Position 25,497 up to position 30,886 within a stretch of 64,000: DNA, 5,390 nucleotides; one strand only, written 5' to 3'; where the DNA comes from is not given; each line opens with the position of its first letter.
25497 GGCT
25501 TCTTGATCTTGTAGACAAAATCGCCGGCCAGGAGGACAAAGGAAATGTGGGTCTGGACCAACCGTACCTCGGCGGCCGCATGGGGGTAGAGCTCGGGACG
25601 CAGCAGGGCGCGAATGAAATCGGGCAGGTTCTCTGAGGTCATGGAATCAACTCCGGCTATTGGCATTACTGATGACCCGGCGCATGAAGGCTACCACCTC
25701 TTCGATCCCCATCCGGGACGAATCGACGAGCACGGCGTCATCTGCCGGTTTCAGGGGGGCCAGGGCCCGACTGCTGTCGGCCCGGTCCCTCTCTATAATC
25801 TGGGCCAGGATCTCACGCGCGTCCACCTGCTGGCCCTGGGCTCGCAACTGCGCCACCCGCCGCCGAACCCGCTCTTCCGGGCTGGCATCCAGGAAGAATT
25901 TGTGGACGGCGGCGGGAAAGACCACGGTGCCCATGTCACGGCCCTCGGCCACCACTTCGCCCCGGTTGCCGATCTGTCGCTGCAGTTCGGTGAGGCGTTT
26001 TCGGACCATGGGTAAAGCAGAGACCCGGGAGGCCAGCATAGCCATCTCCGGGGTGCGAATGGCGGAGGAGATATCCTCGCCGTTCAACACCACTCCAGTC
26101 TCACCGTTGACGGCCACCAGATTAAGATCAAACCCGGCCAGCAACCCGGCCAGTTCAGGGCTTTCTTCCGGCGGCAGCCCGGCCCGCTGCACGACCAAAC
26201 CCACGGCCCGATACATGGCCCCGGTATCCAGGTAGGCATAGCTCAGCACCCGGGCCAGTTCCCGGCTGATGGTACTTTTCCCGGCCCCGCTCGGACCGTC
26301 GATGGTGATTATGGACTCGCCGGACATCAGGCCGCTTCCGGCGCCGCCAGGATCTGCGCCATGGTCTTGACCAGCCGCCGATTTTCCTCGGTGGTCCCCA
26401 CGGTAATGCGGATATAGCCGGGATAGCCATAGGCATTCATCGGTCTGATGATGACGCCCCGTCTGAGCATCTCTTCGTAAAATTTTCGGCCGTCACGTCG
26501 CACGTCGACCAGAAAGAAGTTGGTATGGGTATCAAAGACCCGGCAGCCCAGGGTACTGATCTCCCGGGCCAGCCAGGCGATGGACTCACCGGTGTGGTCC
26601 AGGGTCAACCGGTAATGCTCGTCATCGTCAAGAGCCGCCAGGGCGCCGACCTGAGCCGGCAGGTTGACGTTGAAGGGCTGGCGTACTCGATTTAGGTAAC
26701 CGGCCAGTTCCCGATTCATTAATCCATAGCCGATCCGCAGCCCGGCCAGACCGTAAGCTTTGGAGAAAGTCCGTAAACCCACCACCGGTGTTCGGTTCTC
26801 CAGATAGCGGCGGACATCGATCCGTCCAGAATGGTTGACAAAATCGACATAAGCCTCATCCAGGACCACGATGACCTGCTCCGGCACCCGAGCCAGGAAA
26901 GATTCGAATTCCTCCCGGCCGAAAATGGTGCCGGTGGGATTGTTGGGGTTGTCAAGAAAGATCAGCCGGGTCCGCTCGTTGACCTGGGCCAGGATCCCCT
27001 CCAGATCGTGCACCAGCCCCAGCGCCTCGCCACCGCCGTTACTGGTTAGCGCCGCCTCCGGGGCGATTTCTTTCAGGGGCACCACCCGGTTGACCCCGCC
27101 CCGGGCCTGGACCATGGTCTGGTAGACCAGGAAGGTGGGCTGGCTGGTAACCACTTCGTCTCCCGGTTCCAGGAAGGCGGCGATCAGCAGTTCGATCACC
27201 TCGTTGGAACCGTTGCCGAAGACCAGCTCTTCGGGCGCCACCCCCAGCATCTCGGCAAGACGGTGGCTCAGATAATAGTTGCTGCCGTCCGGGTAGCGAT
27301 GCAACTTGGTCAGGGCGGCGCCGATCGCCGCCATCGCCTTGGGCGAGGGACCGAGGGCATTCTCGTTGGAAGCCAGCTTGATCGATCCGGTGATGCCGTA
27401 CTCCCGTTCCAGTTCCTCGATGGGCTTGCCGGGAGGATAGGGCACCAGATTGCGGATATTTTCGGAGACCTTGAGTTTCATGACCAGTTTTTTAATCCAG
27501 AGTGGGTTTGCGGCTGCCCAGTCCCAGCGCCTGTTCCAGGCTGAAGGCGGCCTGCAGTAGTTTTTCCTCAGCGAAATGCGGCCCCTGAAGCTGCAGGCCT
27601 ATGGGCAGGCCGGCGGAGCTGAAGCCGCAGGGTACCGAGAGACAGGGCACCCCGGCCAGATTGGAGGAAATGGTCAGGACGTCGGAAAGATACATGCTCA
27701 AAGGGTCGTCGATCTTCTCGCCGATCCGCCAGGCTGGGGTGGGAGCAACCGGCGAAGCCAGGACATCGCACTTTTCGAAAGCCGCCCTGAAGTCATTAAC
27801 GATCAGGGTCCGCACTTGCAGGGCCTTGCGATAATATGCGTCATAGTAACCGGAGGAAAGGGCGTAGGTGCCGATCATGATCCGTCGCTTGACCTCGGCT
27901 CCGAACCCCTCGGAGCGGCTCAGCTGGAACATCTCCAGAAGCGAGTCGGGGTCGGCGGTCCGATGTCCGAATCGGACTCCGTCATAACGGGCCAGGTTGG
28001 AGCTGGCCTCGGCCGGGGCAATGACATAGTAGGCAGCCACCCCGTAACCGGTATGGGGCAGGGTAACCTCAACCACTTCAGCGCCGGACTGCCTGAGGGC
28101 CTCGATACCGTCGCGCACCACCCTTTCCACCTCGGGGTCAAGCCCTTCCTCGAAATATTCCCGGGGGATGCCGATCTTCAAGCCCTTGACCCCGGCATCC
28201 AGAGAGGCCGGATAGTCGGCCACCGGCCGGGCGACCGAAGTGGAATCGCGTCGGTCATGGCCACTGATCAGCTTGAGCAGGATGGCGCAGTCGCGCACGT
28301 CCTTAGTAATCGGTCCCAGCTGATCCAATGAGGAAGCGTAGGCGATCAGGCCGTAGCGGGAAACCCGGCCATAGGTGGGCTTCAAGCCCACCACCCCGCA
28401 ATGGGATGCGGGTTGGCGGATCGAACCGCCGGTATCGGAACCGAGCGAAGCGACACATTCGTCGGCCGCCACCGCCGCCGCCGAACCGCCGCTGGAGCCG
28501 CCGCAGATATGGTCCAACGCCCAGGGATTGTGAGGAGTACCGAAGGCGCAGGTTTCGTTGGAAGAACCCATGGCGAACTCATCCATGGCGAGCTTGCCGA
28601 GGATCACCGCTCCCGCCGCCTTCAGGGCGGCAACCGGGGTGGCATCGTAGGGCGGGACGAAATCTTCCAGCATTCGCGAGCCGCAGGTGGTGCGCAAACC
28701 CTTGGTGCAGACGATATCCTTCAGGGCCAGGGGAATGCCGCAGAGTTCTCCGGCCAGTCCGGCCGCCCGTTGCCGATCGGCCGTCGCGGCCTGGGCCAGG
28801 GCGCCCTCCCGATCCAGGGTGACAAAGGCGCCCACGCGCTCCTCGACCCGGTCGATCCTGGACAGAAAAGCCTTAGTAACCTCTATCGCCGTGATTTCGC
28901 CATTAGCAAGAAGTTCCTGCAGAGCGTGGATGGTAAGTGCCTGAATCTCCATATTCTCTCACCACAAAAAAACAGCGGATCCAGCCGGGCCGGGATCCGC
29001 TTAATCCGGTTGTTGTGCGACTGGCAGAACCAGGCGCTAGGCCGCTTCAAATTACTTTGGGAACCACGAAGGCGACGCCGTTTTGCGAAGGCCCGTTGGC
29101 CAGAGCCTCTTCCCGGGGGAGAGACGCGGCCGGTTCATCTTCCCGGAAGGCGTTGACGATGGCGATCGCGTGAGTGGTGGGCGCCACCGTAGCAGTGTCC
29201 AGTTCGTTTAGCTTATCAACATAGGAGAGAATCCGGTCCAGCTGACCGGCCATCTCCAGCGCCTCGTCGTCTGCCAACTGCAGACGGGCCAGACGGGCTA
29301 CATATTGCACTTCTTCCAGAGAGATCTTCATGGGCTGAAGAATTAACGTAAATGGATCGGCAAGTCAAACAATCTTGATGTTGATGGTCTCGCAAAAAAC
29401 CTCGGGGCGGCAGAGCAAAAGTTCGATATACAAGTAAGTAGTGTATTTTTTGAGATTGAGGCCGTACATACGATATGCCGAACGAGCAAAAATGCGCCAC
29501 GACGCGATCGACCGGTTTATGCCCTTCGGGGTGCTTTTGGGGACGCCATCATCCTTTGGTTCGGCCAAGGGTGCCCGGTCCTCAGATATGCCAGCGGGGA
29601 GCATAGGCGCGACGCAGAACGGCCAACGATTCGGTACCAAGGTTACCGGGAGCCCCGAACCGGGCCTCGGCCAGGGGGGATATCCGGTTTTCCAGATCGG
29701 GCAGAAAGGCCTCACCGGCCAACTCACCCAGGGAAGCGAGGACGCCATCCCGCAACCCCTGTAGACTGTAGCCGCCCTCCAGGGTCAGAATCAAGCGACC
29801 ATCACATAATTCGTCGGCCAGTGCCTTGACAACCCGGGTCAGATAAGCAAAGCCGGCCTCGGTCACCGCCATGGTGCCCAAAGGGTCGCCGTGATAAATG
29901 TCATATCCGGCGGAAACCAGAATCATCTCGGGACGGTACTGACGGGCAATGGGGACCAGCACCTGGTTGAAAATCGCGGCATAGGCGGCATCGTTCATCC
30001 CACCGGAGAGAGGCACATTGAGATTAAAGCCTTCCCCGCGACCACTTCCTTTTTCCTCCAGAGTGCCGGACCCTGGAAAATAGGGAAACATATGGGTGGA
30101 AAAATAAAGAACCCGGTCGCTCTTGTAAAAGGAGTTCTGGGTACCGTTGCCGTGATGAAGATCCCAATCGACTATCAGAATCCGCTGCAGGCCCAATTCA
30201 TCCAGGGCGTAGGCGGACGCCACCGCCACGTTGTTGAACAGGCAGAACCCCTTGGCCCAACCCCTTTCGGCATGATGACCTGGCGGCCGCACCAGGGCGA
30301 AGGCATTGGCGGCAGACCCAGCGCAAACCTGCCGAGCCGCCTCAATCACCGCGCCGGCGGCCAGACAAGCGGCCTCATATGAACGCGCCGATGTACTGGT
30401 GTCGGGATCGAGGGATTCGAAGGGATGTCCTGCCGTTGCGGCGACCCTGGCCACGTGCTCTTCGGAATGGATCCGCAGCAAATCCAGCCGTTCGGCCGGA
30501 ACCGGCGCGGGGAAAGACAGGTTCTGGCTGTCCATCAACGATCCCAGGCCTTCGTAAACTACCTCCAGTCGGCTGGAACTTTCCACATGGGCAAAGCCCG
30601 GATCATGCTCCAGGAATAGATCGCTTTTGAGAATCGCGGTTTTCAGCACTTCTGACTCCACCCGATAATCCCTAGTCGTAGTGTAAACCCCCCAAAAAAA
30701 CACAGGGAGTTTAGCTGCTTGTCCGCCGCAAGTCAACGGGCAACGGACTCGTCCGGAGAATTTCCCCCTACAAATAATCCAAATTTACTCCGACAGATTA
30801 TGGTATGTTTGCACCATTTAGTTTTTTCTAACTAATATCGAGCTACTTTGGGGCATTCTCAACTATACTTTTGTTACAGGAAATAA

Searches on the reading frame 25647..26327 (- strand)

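Call 10: search_protein_families(library=pfam, proteins=[window:25647-26327:-])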
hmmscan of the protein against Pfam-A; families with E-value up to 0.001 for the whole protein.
window:25647-26327:- (226 aa): 4 families
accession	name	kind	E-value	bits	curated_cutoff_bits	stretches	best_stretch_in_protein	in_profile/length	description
PF02224.24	Cytidylate_kin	-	1.4e-71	241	26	1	7-218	1-208/211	Cytidylate kinase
PF13189.12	Cytidylate_kin2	-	4.4e-09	37.2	28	1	6-185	1-153/176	Cytidylate kinase-like family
PF13238.12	AAA_18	-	2.1e-06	28.7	29.4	1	7-159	1-110/128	AAA domain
PF13207.12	AAA_17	-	5.8e-06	27.1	27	0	11-42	2-33/136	AAA domain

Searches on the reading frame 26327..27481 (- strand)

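Call 11: search_protein_families(library=pfam, proteins=[window:26327-27481:-])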
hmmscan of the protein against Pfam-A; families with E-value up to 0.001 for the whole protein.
window:26327-27481:- (384 aa): 1 family
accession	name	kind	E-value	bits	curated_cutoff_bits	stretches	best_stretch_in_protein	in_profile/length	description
PF00155.27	Aminotran_1_2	-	4.3e-59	201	19.7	1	34-372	4-359/361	Aminotransferase class I and II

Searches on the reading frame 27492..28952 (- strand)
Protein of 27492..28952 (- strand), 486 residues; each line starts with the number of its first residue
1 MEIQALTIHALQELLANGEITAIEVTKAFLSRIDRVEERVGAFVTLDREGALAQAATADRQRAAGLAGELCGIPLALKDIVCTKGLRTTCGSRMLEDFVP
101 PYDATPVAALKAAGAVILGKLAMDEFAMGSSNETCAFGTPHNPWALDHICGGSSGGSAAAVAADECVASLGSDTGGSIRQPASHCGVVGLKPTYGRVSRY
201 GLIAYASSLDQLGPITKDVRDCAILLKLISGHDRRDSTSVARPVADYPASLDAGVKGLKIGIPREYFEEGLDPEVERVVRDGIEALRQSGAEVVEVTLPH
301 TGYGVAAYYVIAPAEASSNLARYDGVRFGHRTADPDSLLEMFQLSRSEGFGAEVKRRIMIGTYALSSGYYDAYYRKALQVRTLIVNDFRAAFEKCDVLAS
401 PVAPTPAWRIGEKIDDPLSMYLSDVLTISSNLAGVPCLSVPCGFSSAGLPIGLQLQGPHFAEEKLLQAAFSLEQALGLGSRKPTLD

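Call 11: search_protein_families(library=pfam, proteins=[window:27492-28952:-])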
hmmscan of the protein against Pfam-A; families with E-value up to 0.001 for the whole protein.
window:27492-28952:- (486 aa): 1 family
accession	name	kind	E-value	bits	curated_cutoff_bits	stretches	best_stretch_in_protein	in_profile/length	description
PF01425.27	Amidase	-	1e-158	529.5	27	1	24-466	1-445/445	Amidase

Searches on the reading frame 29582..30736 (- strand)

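Call 11: search_protein_families(library=pfam, proteins=[window:29582-30736:-])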
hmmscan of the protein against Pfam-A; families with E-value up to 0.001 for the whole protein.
window:29582-30736:- (384 aa): 1 family
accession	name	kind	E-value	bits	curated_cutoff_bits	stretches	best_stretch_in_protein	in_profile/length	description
PF00850.24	Hist_deacetyl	-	7.6e-92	308.3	27.9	1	50-335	1-294/298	Histone deacetylase domain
